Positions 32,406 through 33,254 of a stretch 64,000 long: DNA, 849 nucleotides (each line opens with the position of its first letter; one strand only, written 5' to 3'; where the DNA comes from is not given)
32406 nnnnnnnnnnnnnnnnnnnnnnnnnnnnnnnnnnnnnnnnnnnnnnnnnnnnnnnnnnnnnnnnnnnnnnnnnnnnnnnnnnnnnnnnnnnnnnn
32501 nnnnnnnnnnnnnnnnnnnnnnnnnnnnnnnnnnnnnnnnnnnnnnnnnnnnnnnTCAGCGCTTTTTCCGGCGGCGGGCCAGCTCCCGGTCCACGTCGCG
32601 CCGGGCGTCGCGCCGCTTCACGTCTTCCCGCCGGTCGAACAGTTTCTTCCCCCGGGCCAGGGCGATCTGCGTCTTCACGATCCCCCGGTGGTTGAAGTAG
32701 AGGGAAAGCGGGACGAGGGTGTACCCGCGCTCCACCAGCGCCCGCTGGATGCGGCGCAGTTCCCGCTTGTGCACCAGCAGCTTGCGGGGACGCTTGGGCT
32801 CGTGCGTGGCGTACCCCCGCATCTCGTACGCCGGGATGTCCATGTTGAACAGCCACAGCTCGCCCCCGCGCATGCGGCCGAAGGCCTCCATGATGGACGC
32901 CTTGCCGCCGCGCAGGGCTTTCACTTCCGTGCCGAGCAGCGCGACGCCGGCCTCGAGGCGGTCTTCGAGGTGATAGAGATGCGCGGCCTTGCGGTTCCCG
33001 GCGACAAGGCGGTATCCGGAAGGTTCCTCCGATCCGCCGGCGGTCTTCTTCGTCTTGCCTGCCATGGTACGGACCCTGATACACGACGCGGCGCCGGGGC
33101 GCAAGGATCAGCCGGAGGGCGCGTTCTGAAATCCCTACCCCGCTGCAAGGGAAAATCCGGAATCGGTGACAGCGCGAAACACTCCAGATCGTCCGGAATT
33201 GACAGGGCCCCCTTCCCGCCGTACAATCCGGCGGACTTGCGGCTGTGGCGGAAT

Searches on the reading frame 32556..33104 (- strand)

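Call 38: search_protein_families(library=pfam, proteins=[window:32556-33104:-], max_evalue=0.001)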
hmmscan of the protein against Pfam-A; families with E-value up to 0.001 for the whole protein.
window:32556-33104:- (182 aa): 1 family
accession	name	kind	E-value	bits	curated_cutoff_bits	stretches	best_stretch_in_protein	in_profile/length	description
PF01668.23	SmpB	-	4.8e-52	176.1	27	1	35-176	2-142/143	SmpB protein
